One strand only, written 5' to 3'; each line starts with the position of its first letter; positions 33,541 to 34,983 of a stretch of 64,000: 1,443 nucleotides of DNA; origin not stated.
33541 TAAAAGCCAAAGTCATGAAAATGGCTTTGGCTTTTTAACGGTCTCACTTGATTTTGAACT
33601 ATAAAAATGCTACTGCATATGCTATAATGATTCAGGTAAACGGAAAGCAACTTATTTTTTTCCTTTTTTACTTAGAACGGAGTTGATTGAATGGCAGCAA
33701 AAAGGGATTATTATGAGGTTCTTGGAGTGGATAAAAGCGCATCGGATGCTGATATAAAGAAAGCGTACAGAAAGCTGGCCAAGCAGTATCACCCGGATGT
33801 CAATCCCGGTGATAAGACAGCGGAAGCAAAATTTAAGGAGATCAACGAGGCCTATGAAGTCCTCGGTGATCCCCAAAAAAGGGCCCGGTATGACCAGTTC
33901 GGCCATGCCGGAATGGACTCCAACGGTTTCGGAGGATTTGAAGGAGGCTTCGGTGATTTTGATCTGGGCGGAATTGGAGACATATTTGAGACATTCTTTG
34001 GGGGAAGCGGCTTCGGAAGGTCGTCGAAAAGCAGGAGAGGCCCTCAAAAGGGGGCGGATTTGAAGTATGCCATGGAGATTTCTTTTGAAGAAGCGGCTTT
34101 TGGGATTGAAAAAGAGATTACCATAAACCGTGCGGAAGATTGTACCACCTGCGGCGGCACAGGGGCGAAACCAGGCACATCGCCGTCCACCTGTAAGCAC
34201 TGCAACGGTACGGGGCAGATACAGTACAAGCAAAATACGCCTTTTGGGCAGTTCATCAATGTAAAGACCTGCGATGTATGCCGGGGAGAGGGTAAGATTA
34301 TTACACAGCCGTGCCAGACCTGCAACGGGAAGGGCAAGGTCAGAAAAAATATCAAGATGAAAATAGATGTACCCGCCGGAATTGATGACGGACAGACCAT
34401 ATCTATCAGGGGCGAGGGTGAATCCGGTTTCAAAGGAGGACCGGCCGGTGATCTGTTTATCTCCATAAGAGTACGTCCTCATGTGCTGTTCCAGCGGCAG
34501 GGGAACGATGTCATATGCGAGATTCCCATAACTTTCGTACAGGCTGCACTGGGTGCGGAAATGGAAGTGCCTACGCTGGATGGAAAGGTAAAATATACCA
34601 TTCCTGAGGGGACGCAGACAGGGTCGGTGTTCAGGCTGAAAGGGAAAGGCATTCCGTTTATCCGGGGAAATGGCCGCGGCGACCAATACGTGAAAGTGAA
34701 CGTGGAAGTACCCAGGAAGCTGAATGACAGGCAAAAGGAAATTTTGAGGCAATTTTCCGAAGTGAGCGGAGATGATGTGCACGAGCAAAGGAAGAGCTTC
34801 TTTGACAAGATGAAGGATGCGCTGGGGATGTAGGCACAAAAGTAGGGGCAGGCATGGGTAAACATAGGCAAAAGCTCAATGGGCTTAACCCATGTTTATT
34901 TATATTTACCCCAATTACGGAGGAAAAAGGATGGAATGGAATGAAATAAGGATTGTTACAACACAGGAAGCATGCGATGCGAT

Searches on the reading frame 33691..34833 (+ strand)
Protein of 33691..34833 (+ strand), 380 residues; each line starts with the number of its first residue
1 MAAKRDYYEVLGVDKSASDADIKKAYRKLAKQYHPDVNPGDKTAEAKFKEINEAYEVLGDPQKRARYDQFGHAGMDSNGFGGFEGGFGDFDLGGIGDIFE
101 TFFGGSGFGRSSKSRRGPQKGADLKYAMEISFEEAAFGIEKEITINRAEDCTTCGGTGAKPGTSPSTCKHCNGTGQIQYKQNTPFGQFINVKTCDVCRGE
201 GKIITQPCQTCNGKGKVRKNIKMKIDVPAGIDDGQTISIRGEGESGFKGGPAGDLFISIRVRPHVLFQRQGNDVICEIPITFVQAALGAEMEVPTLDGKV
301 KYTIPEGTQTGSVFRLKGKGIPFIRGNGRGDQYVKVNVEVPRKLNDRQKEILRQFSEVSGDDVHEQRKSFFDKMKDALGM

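Call 88: search_protein_families(library=pfam, proteins=[window:33691-34833:+], max_evalue=0.00001)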
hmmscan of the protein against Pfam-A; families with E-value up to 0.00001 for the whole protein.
window:33691-34833:+ (380 aa): 3 families
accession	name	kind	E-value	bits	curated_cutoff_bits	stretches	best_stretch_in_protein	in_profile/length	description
PF01556.23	DnaJ_C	-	2.4e-55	187.2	26.6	1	124-341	1-152/152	DnaJ C terminal domain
PF00226.36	DnaJ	-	2.7e-30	104.7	27.8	1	6-68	1-63/63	DnaJ domain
PF00684.25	DnaJ_CXXCXGXG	-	2.4e-17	63.4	32.7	1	151-215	1-65/65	DnaJ central domain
